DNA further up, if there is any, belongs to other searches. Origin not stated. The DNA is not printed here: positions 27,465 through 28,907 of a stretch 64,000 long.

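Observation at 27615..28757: HdrA with its FAD domain excised, fused to MvhD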

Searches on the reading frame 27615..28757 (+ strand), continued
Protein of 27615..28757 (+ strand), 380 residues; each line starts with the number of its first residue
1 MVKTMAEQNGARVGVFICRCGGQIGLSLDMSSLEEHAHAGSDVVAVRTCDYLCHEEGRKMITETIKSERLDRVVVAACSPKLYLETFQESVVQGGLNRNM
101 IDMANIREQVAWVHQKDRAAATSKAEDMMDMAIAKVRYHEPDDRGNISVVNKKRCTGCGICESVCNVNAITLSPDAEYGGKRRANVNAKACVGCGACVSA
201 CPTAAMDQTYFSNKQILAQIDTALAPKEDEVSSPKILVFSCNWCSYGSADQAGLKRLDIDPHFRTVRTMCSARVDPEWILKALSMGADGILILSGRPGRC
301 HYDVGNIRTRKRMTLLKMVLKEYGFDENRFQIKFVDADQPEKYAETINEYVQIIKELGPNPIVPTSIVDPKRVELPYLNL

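Call 7: find_homologous_proteins(query=window:27615-28757:+, max_evalue=0.00001)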
Query window:27615-28757:+ (380 aa): 1354 proteins with E <= 0.00001 among 3558 candidates; the best 120 are listed.
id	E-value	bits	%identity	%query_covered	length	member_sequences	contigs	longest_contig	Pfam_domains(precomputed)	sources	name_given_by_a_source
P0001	4.4e-258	873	100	100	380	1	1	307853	PF14697.12,PF02662.22,PF12837.13,PF13484.12,PF12838.13,PF12800.13,PF12797.13,PF00037.33,PF25160.2,PF13237.12,PF13183.12,PF13187.12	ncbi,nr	ncbi:MAG: F420-non-reducing hydrogenase iron-sulfur subunit D [Methanomassiliicoccales archaeon PtaU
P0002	4.6e-217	738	82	99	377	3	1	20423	PF14697.12,PF02662.22,PF12837.13,PF13484.12,PF12838.13,PF13534.12,PF12800.13,PF12797.13,PF00037.33,PF25160.2,PF13237.12,PF13183.12,PF13187.12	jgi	-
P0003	7.8e-189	645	72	99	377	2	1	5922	PF14697.12,PF02662.22,PF12837.13,PF13484.12,PF12838.13,PF13534.12,PF12797.13,PF00037.33,PF25160.2,PF13237.12,PF13183.12,PF13187.12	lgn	-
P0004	3.5e-181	620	71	97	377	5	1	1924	PF14697.12,PF17179.10,PF02662.22,PF12837.13,PF13484.12,PF12838.13,PF13534.12,PF12800.13,PF12797.13,PF00037.33,PF25160.2,PF13237.12,PF13183.12,PF13187.12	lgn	-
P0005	5.3e-181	620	69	99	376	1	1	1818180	PF14697.12,PF02662.22,PF12837.13,PF13484.12,PF12838.13,PF13534.12,PF12800.13,PF12797.13,PF00037.33,PF25160.2,PF13237.12,PF13183.12,PF13187.12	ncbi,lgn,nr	ncbi:MAG: hydrogenase iron-sulfur subunit [Methanomassiliicoccales archaeon]|nr:MAG: hydrogenase iro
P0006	1.8e-178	611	70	97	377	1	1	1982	PF14697.12,PF02662.22,PF12837.13,PF13484.12,PF12838.13,PF12800.13,PF12797.13,PF00037.33,PF25160.2,PF13237.12,PF13183.12,PF13187.12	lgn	-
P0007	3.6e-177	607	69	97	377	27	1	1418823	PF14697.12,PF17179.10,PF02662.22,PF12837.13,PF13484.12,PF12838.13,PF13534.12,PF12800.13,PF12797.13,PF00037.33,PF25160.2,PF13237.12,PF13183.12,PF13187.12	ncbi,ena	-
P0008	1.1e-176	606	68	98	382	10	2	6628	PF14697.12,PF02662.22,PF12837.13,PF13484.12,PF12838.13,PF13534.12,PF12800.13,PF12797.13,PF00037.33,PF25160.2,PF13237.12,PF13183.12,PF13187.12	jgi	jgi:coenzyme F420-reducing hydrogenase delta subunit/formate hydrogenlyase subunit 6/NADH:ubiquinone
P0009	6.5e-176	603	66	99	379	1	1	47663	PF14697.12,PF02662.22,PF12837.13,PF13484.12,PF12838.13,PF13534.12,PF12800.13,PF12797.13,PF00037.33,PF25160.2,PF13237.12,PF13183.12,PF13187.12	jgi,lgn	-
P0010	1.1e-159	550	67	87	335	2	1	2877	PF14697.12,PF17179.10,PF02662.22,PF12837.13,PF13484.12,PF12838.13,PF13534.12,PF12800.13,PF12797.13,PF00037.33,PF25160.2,PF13237.12,PF13183.12,PF13187.12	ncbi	ncbi:MAG: hydrogenase iron-sulfur subunit, partial [Methanomassiliicoccales archaeon]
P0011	6.8e-158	544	63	98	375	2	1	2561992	PF14697.12,PF02662.22,PF12837.13,PF00037.33,PF13484.12,PF12838.13,PF13534.12,PF25160.2,PF13237.12,PF13187.12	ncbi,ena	-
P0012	5.7e-154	531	59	99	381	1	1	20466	PF14697.12,PF02662.22,PF12837.13,PF00037.33,PF13484.12,PF12838.13,PF25160.2,PF13237.12,PF13187.12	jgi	jgi:coenzyme F420-reducing hydrogenase delta subunit/ferredoxin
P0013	8.8e-154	530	61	97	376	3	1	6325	PF14697.12,PF02662.22,PF12837.13,PF00037.33,PF13484.12,PF12838.13,PF25160.2,PF13237.12,PF13187.12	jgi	jgi:coenzyme F420-reducing hydrogenase delta subunit/NAD-dependent dihydropyrimidine dehydrogenase P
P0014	1.1e-153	530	60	99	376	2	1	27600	PF14697.12,PF12797.13,PF02662.22,PF12837.13,PF00037.33,PF13484.12,PF12838.13,PF25160.2,PF13237.12,PF13187.12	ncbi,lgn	ncbi:MAG TPA: hydrogenase iron-sulfur subunit [Methanomassiliicoccales archaeon]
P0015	1.6e-153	529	62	96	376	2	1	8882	PF14697.12,PF02662.22,PF12837.13,PF00037.33,PF13484.12,PF12838.13,PF25160.2,PF13237.12,PF13187.12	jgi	jgi:coenzyme F420-reducing hydrogenase delta subunit/ferredoxin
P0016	9.7e-153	527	62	97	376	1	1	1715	PF14697.12,PF12797.13,PF02662.22,PF12837.13,PF00037.33,PF13484.12,PF12838.13,PF25160.2,PF13237.12,PF13187.12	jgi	-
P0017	1.1e-152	527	61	97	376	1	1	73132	PF14697.12,PF02662.22,PF12837.13,PF00037.33,PF13484.12,PF12838.13,PF25160.2,PF13237.12,PF13187.12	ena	-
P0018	1.3e-151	523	60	97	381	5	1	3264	PF14697.12,PF12797.13,PF02662.22,PF12837.13,PF00037.33,PF13484.12,PF12838.13,PF25160.2,PF13237.12,PF13187.12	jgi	jgi:coenzyme F420-reducing hydrogenase delta subunit/ferredoxin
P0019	1.9e-151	522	60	97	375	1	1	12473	PF14697.12,PF12797.13,PF02662.22,PF12837.13,PF00037.33,PF13484.12,PF12838.13,PF25160.2,PF13237.12,PF13187.12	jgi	jgi:coenzyme F420-reducing hydrogenase delta subunit/NAD-dependent dihydropyrimidine dehydrogenase P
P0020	3.4e-151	522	60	97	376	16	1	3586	PF14697.12,PF02662.22,PF12837.13,PF00037.33,PF13484.12,PF12838.13,PF13534.12,PF25160.2,PF13237.12,PF13187.12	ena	-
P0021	4.0e-151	521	60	97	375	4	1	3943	PF14697.12,PF12797.13,PF02662.22,PF12837.13,PF00037.33,PF13484.12,PF12838.13,PF25160.2,PF13237.12,PF13187.12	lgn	-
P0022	5.6e-150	518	60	97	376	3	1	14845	PF14697.12,PF02662.22,PF12837.13,PF00037.33,PF13484.12,PF12838.13,PF13534.12,PF25160.2,PF13237.12,PF13187.12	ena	-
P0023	8.2e-150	517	59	99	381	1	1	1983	PF14697.12,PF12797.13,PF02662.22,PF12837.13,PF00037.33,PF13484.12,PF12838.13,PF13534.12,PF25160.2,PF13237.12,PF13187.12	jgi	jgi:coenzyme F420-reducing hydrogenase delta subunit/ferredoxin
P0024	2.0e-149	516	60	99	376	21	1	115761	PF14697.12,PF02662.22,PF12837.13,PF00037.33,PF13484.12,PF12838.13,PF13534.12,PF25160.2,PF13237.12,PF13187.12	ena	-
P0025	5.1e-148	511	57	98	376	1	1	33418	PF14697.12,PF12797.13,PF02662.22,PF12837.13,PF00037.33,PF13484.12,PF12838.13,PF25160.2,PF13237.12,PF13187.12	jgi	jgi:coenzyme F420-reducing hydrogenase delta subunit/Pyruvate/2-oxoacid:ferredoxin oxidoreductase de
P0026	5.6e-148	511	59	97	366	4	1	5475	PF14697.12,PF12797.13,PF02662.22,PF12837.13,PF00037.33,PF13484.12,PF12838.13,PF25160.2,PF13237.12,PF13187.12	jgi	jgi:coenzyme F420-reducing hydrogenase delta subunit/ferredoxin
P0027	1.9e-143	496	57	97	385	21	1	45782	PF14697.12,PF12797.13,PF02662.22,PF12837.13,PF00037.33,PF13484.12,PF12838.13,PF25160.2,PF13237.12,PF13187.12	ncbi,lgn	-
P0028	4.7e-143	495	58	97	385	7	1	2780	PF14697.12,PF12797.13,PF02662.22,PF12837.13,PF00037.33,PF13484.12,PF12838.13,PF25160.2,PF13237.12,PF13187.12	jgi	jgi:heterodisulfide reductase subunit A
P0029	1.9e-142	493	62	89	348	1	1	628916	PF14697.12,PF12797.13,PF02662.22,PF12837.13,PF00037.33,PF13484.12,PF12838.13,PF25160.2,PF13237.12,PF13187.12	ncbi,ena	-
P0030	1.4e-140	487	55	97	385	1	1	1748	PF14697.12,PF12797.13,PF02662.22,PF12837.13,PF00037.33,PF13484.12,PF12838.13,PF25160.2,PF13237.12,PF13187.12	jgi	-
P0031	4.7e-140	485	54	97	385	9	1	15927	PF14697.12,PF12797.13,PF02662.22,PF12837.13,PF00037.33,PF13484.12,PF12838.13,PF25160.2,PF13237.12,PF13187.12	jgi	jgi:coenzyme F420-reducing hydrogenase delta subunit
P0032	1.5e-139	483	57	97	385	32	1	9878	PF14697.12,PF12797.13,PF02662.22,PF12837.13,PF00037.33,PF13484.12,PF12838.13,PF25160.2,PF13237.12,PF13187.12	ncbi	-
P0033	1.0e-138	481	55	98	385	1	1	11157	PF14697.12,PF12797.13,PF02662.22,PF12837.13,PF00037.33,PF13484.12,PF12838.13,PF25160.2,PF13237.12,PF13187.12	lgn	-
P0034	1.9e-138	480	55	97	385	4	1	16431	PF14697.12,PF12797.13,PF02662.22,PF12837.13,PF00037.33,PF13484.12,PF12838.13,PF25160.2,PF13237.12,PF13187.12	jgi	jgi:coenzyme F420-reducing hydrogenase delta subunit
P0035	2.0e-137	476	57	97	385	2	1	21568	PF14697.12,PF12797.13,PF02662.22,PF12837.13,PF00037.33,PF13484.12,PF12838.13,PF25160.2,PF13237.12,PF13187.12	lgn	-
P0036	3.2e-137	476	54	97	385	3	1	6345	PF14697.12,PF12797.13,PF02662.22,PF12837.13,PF00037.33,PF13484.12,PF12838.13,PF25160.2,PF13237.12,PF13187.12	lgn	-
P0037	3.8e-137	475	54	97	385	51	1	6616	PF14697.12,PF12797.13,PF02662.22,PF12837.13,PF00037.33,PF13484.12,PF12838.13,PF25160.2,PF13237.12,PF13187.12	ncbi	-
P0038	3.8e-137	475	55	97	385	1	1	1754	PF14697.12,PF12797.13,PF02662.22,PF12837.13,PF00037.33,PF13484.12,PF12838.13,PF25160.2,PF13237.12,PF13187.12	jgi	jgi:coenzyme F420-reducing hydrogenase delta subunit/ferredoxin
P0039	3.9e-137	475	55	97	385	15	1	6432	PF14697.12,PF12797.13,PF02662.22,PF12837.13,PF00037.33,PF13484.12,PF12838.13,PF25160.2,PF13237.12,PF13187.12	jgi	-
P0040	4.5e-137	475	56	97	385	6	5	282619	PF14697.12,PF12797.13,PF02662.22,PF12837.13,PF00037.33,PF13484.12,PF12838.13,PF13237.12,PF13187.12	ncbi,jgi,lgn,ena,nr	ncbi:MAG TPA: hydrogenase iron-sulfur subunit [Methanomassiliicoccales archaeon]|nr:hydrogenase iron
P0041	9.7e-137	474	56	97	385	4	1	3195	PF14697.12,PF12797.13,PF02662.22,PF12837.13,PF00037.33,PF13484.12,PF12838.13,PF25160.2,PF13237.12,PF13187.12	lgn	-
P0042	6.0e-136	471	54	97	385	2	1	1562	PF12797.13,PF02662.22,PF12837.13,PF00037.33,PF13484.12,PF12838.13,PF25160.2,PF13237.12,PF13187.12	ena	-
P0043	8.3e-135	468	54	97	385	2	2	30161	PF14697.12,PF12797.13,PF02662.22,PF12837.13,PF00037.33,PF13484.12,PF12838.13,PF25160.2,PF13237.12,PF13187.12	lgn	-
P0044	7.0e-134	465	53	97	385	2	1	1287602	PF14697.12,PF12797.13,PF02662.22,PF12837.13,PF00037.33,PF13484.12,PF12838.13,PF25160.2,PF13237.12,PF13187.12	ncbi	ncbi:MAG: hydrogenase iron-sulfur subunit [Methanomassiliicoccales archaeon]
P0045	1.5e-133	464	54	97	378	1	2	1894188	PF14697.12,PF12797.13,PF02662.22,PF12837.13,PF00037.33,PF13484.12,PF12838.13,PF25160.2,PF13237.12,PF13187.12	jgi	jgi:coenzyme F420-reducing hydrogenase delta subunit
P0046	2.7e-133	463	54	97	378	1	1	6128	PF14697.12,PF12797.13,PF02662.22,PF12837.13,PF00037.33,PF13484.12,PF12838.13,PF25160.2,PF13237.12,PF13187.12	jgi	jgi:coenzyme F420-reducing hydrogenase delta subunit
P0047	6.1e-133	462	54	97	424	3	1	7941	PF12797.13,PF02662.22,PF12837.13,PF00037.33,PF13484.12,PF12838.13,PF13237.12,PF13187.12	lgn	-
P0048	4.4e-131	455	52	97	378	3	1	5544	PF12797.13,PF02662.22,PF12837.13,PF00037.33,PF13484.12,PF12838.13,PF13237.12,PF13187.12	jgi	-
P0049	1.6e-130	454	56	94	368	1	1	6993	PF14697.12,PF12797.13,PF02662.22,PF12837.13,PF00037.33,PF13484.12,PF12838.13,PF25160.2,PF13237.12,PF13187.12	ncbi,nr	ncbi:MAG: hydrogenase iron-sulfur subunit, partial [Methanomassiliicoccales archaeon]|nr:hydrogenase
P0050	8.0e-126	438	49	97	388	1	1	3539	PF14697.12,PF12797.13,PF02662.22,PF12837.13,PF00037.33,PF13484.12,PF12838.13,PF25160.2,PF13237.12,PF13187.12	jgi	jgi:coenzyme F420-reducing hydrogenase delta subunit/ferredoxin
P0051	3.3e-124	433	56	85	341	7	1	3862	PF14697.12,PF12797.13,PF02662.22,PF12837.13,PF00037.33,PF13484.12,PF12838.13,PF25160.2,PF13237.12,PF13187.12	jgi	jgi:coenzyme F420-reducing hydrogenase delta subunit/formate hydrogenlyase subunit 6/NADH:ubiquinone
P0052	4.1e-123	429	50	96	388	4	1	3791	PF14697.12,PF12797.13,PF02662.22,PF12837.13,PF00037.33,PF13484.12,PF12838.13,PF25160.2,PF13237.12,PF13187.12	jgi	jgi:coenzyme F420-reducing hydrogenase delta subunit/ferredoxin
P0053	8.9e-122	425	52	92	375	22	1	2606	PF14697.12,PF02662.22,PF12837.13,PF00037.33,PF13484.12,PF12838.13,PF13187.12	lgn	-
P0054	3.2e-121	423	51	95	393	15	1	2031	PF14697.12,PF12797.13,PF02662.22,PF12837.13,PF00037.33,PF13484.12,PF12838.13,PF25160.2,PF13237.12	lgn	-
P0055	1.2e-120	421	50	93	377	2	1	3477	PF14697.12,PF02662.22,PF12837.13,PF00037.33,PF13484.12,PF12838.13,PF13237.12,PF13187.12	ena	-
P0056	1.6e-120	421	55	88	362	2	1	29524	PF14697.12,PF02662.22,PF00037.33,PF12838.13,PF25160.2,PF13237.12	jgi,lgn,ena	-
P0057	1.3e-119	418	54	92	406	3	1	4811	PF14697.12,PF02662.22,PF12837.13,PF00037.33,PF13484.12,PF12838.13,PF25160.2,PF13237.12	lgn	-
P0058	2.9e-119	417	52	92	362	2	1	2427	PF14697.12,PF02662.22,PF12837.13,PF00037.33,PF13484.12,PF12838.13,PF13237.12,PF13187.12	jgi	jgi:coenzyme F420-reducing hydrogenase delta subunit/ferredoxin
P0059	3.4e-119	416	51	92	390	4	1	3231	PF14697.12,PF02662.22,PF12837.13,PF00037.33,PF13484.12,PF12838.13,PF25160.2,PF13237.12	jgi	jgi:coenzyme F420-reducing hydrogenase delta subunit/ferredoxin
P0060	9.4e-119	415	50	92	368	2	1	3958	PF14697.12,PF12797.13,PF02662.22,PF12837.13,PF00037.33,PF13484.12,PF12838.13,PF25160.2,PF13237.12,PF13187.12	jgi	jgi:coenzyme F420-reducing hydrogenase delta subunit/ferredoxin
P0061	1.4e-118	414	50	92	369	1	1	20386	PF14697.12,PF12797.13,PF02662.22,PF12837.13,PF00037.33,PF13484.12,PF12838.13,PF25160.2,PF13237.12,PF13187.12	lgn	-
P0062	2.0e-118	414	52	94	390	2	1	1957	PF14697.12,PF02662.22,PF12837.13,PF00037.33,PF12838.13,PF25160.2,PF13237.12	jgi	jgi:coenzyme F420-reducing hydrogenase delta subunit/NAD-dependent dihydropyrimidine dehydrogenase P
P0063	2.0e-116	407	50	94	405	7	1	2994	PF14697.12,PF02662.22,PF12837.13,PF00037.33,PF12838.13,PF25160.2,PF13237.12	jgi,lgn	jgi:coenzyme F420-reducing hydrogenase delta subunit/ferredoxin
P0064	4.3e-116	406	50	94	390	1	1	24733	PF14697.12,PF02662.22,PF12837.13,PF00037.33,PF13484.12,PF12838.13,PF25160.2,PF13237.12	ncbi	-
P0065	4.8e-116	406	48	93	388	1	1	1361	PF14697.12,PF12797.13,PF02662.22,PF12837.13,PF00037.33,PF13484.12,PF12838.13,PF25160.2,PF13237.12,PF13187.12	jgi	jgi:coenzyme F420-reducing hydrogenase delta subunit/ferredoxin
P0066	1.2e-115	405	49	92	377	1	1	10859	PF14697.12,PF12797.13,PF02662.22,PF12837.13,PF00037.33,PF13484.12,PF12838.13,PF25160.2,PF13237.12,PF13183.12,PF13187.12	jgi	jgi:coenzyme F420-reducing hydrogenase delta subunit/ferredoxin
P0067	1.7e-115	404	49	92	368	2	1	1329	PF14697.12,PF12797.13,PF02662.22,PF12837.13,PF00037.33,PF13484.12,PF12838.13,PF25160.2,PF13237.12,PF13187.12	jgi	jgi:heterodisulfide reductase subunit A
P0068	5.6e-115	402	49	93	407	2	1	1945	PF02662.22,PF12837.13,PF00037.33,PF13484.12,PF12838.13,PF13237.12,PF13187.12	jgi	jgi:coenzyme F420-reducing hydrogenase delta subunit/ferredoxin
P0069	3.7e-114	400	51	92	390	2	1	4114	PF14697.12,PF02662.22,PF12837.13,PF00037.33,PF12838.13,PF25160.2,PF13237.12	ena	-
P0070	2.4e-113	397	47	93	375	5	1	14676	PF14697.12,PF02662.22,PF12837.13,PF00037.33,PF12838.13,PF13459.12,PF13237.12,PF13187.12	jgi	jgi:coenzyme F420-reducing hydrogenase delta subunit/ferredoxin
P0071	3.2e-113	397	47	94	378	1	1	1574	PF14697.12,PF12797.13,PF02662.22,PF12837.13,PF00037.33,PF12838.13,PF25160.2,PF13237.12,PF13187.12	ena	-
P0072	7.5e-113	395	50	94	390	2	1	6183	PF14697.12,PF02662.22,PF12837.13,PF00037.33,PF12838.13,PF13237.12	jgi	jgi:coenzyme F420-reducing hydrogenase delta subunit/ferredoxin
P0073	7.9e-113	395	46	94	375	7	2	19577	PF14697.12,PF02662.22,PF12837.13,PF00037.33,PF12838.13,PF25160.2,PF13237.12,PF13187.12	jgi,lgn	jgi:coenzyme F420-reducing hydrogenase delta subunit/ferredoxin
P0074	3.1e-112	393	47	94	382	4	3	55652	PF14697.12,PF02662.22,PF12837.13,PF00037.33,PF13484.12,PF12838.13,PF25160.2,PF13237.12,PF13187.12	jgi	-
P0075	1.2e-111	391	48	92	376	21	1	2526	PF02662.22,PF12837.13,PF00037.33,PF13484.12,PF12838.13,PF13237.12,PF13187.12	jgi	-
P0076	4.6e-111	390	47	93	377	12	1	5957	PF14697.12,PF02662.22,PF12837.13,PF13484.12,PF12838.13,PF13534.12,PF12797.13,PF00037.33,PF25160.2,PF13237.12,PF13183.12,PF13187.12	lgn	-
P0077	5.4e-111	389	48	92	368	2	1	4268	PF14697.12,PF12797.13,PF02662.22,PF12837.13,PF00037.33,PF13484.12,PF12838.13,PF25160.2,PF13237.12,PF13183.12,PF13187.12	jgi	jgi:coenzyme F420-reducing hydrogenase delta subunit/ferredoxin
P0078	6.1e-111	389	46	92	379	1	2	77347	PF14697.12,PF02662.22,PF12837.13,PF00037.33,PF13484.12,PF12838.13,PF13237.12,PF13187.12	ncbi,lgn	ncbi:MAG: hydrogenase iron-sulfur subunit [Methanomassiliicoccales archaeon]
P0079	5.5e-110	386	46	93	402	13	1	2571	PF14697.12,PF02662.22,PF12837.13,PF00037.33,PF13484.12,PF12838.13,PF25160.2,PF13237.12,PF13187.12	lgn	-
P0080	4.4e-109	383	47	92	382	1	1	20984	PF14697.12,PF02662.22,PF12837.13,PF00037.33,PF13484.12,PF12838.13,PF25160.2,PF13237.12,PF13187.12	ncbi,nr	ncbi:MAG: hydrogenase iron-sulfur subunit [Methanomassiliicoccus sp.]|nr:hydrogenase iron-sulfur sub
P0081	1.3e-108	382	48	94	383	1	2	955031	PF14697.12,PF02662.22,PF12837.13,PF00037.33,PF13484.12,PF12838.13,PF13534.12,PF13237.12,PF13187.12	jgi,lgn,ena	-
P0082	7.4e-108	379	47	94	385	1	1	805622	PF14697.12,PF12797.13,PF02662.22,PF12837.13,PF00037.33,PF13484.12,PF12838.13,PF13237.12,PF13187.12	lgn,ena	-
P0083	1.9e-107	378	47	94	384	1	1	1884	PF14697.12,PF12797.13,PF02662.22,PF12837.13,PF00037.33,PF13484.12,PF12838.13,PF13237.12,PF13187.12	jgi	jgi:coenzyme F420-reducing hydrogenase delta subunit/ferredoxin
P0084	4.5e-107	376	70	57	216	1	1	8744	PF14697.12,PF12797.13,PF02662.22,PF12837.13,PF00037.33,PF13484.12,PF12838.13,PF13237.12,PF13183.12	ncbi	ncbi:MAG: hydrogenase iron-sulfur subunit, partial [Methanomassiliicoccales archaeon]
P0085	7.1e-107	376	47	92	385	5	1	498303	PF14697.12,PF02662.22,PF12837.13,PF00037.33,PF13484.12,PF12838.13,PF13237.12,PF13187.12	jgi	jgi:coenzyme F420-reducing hydrogenase delta subunit/ferredoxin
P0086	1.0e-106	375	46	95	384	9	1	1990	PF14697.12,PF12797.13,PF02662.22,PF12837.13,PF00037.33,PF13484.12,PF12838.13,PF13237.12,PF13187.12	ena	-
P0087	1.1e-106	375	47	92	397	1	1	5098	PF14697.12,PF02662.22,PF12837.13,PF00037.33,PF12838.13,PF13237.12,PF13187.12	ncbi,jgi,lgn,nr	ncbi:MAG: hydrogenase iron-sulfur subunit [Euryarchaeota archaeon]|nr:hydrogenase iron-sulfur subuni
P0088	1.2e-106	375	46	94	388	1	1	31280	PF02662.22,PF12837.13,PF00037.33,PF12838.13,PF13237.12,PF13187.12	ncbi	-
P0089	1.6e-105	371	46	92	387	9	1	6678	PF14697.12,PF02662.22,PF12837.13,PF00037.33,PF13484.12,PF12838.13,PF13237.12,PF13187.12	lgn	-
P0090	2.3e-105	371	46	94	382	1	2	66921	PF14697.12,PF12797.13,PF02662.22,PF12837.13,PF00037.33,PF13484.12,PF12838.13,PF25160.2,PF13237.12,PF13187.12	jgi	jgi:coenzyme F420-reducing hydrogenase delta subunit/ferredoxin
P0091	2.3e-105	371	46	94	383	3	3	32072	PF14697.12,PF12797.13,PF02662.22,PF12837.13,PF00037.33,PF13484.12,PF12838.13,PF25160.2,PF13187.12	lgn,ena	-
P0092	6.3e-105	369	46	94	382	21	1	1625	PF14697.12,PF12797.13,PF02662.22,PF12837.13,PF00037.33,PF13484.12,PF12838.13,PF13237.12,PF13187.12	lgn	-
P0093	1.6e-104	368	45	92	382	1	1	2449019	PF14697.12,PF12797.13,PF02662.22,PF12837.13,PF00037.33,PF13484.12,PF12838.13,PF13237.12,PF13183.12,PF13187.12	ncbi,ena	-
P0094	4.2e-104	367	47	92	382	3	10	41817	PF14697.12,PF12797.13,PF02662.22,PF12837.13,PF00037.33,PF13484.12,PF12838.13,PF13237.12,PF13187.12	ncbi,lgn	-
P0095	5.2e-104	366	46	93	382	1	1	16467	PF14697.12,PF02662.22,PF12837.13,PF13484.12,PF12838.13,PF13459.12,PF12797.13,PF00037.33,PF25160.2,PF13237.12,PF13183.12,PF13187.12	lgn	-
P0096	6.9e-104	366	47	92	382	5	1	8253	PF14697.12,PF02662.22,PF12837.13,PF00037.33,PF13484.12,PF12838.13,PF13534.12,PF13237.12,PF13187.12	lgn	-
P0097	9.0e-104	366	46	92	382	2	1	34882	PF14697.12,PF12797.13,PF02662.22,PF12837.13,PF00037.33,PF13484.12,PF12838.13,PF13237.12,PF13187.12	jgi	jgi:coenzyme F420-reducing hydrogenase delta subunit/ferredoxin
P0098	2.6e-103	364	47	92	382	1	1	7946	PF14697.12,PF02662.22,PF12837.13,PF00037.33,PF13484.12,PF12838.13,PF13237.12,PF13187.12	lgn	-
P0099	3.2e-103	364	46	92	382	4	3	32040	PF14697.12,PF12797.13,PF02662.22,PF12837.13,PF00037.33,PF13484.12,PF12838.13,PF13237.12,PF13187.12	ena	-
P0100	4.8e-101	357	44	94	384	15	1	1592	PF14697.12,PF12797.13,PF02662.22,PF12837.13,PF00037.33,PF13484.12,PF12838.13,PF13237.12,PF13187.12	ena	-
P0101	9.4e-101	356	44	93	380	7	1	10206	PF14697.12,PF02662.22,PF12837.13,PF00037.33,PF13484.12,PF12838.13,PF13237.12,PF13187.12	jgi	jgi:coenzyme F420-reducing hydrogenase delta subunit/NAD-dependent dihydropyrimidine dehydrogenase P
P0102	5.7e-100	353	45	93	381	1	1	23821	PF14697.12,PF12797.13,PF02662.22,PF12837.13,PF00037.33,PF13484.12,PF12838.13,PF13237.12,PF13187.12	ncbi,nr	ncbi:MAG: hydrogenase iron-sulfur subunit [Methanomassiliicoccus sp.]|nr:hydrogenase iron-sulfur sub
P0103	1.6e-99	352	44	93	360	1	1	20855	PF14697.12,PF12797.13,PF02662.22,PF12837.13,PF00037.33,PF13484.12,PF12838.13,PF25160.2,PF13237.12,PF13187.12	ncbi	-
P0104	6.5e-99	350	45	94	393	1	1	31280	PF14697.12,PF12797.13,PF02662.22,PF12837.13,PF00037.33,PF13484.12,PF12838.13,PF25160.2,PF13237.12,PF13187.12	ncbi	-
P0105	1.3e-95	339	52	76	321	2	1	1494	PF14697.12,PF12797.13,PF02662.22,PF12837.13,PF00037.33,PF13484.12,PF12838.13,PF25160.2,PF13237.12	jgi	jgi:heterodisulfide reductase subunit A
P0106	1.7e-94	335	52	79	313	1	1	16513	PF14697.12,PF12797.13,PF02662.22,PF12837.13,PF00037.33,PF13484.12,PF12838.13,PF25160.2,PF13237.12,PF13187.12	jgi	jgi:heterodisulfide reductase subunit A-like polyferredoxin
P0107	2.3e-90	321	57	70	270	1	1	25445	PF14697.12,PF12797.13,PF02662.22,PF12837.13,PF00037.33,PF13484.12,PF12838.13,PF13237.12,PF13187.12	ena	-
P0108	2.7e-89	318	46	80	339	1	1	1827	PF14697.12,PF02662.22,PF12837.13,PF00037.33,PF13484.12,PF12838.13,PF25160.2,PF13237.12,PF13187.12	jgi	jgi:ferredoxin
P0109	7.9e-83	297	42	92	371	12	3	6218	PF14697.12,PF02662.22,PF12837.13,PF00037.33,PF13484.12,PF12838.13,PF13237.12,PF13187.12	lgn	-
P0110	1.8e-61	226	46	58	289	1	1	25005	PF14697.12,PF02662.22,PF12837.13,PF00037.33,PF13484.12,PF12838.13,PF25160.2,PF13237.12,PF13187.12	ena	-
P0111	1.1e-59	221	39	56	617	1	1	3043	PF14697.12,PF13450.13,PF02662.22,PF07992.21,PF12837.13,PF03486.21,PF13484.12,PF12838.13,PF01494.26,PF12831.14,PF01266.31,PF00037.33,PF13738.13,PF25160.2,PF13237.12,PF13187.12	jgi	jgi:heterodisulfide reductase subunit A2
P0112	1.9e-55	207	42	32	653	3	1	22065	PF01946.24,PF01266.31,PF13450.13,PF00890.31,PF02662.22,PF07992.21,PF00037.33,PF03486.21,PF01134.29,PF01494.26,PF12831.14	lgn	-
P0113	2.4e-48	183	39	56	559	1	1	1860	PF14697.12,PF12797.13,PF02662.22,PF12837.13,PF00037.33,PF13484.12,PF12838.13,PF25160.2,PF13237.12,PF13187.12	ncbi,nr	ncbi:MAG TPA: hydrogenase iron-sulfur subunit, partial [Methanosarcinales archaeon]|nr:hydrogenase i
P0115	1.2e-45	174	38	39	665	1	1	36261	PF14697.12,PF01266.31,PF02662.22,PF12837.13,PF00070.34,PF00037.33,PF13484.12,PF12838.13,PF13237.12,PF13187.12,PF12831.14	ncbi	-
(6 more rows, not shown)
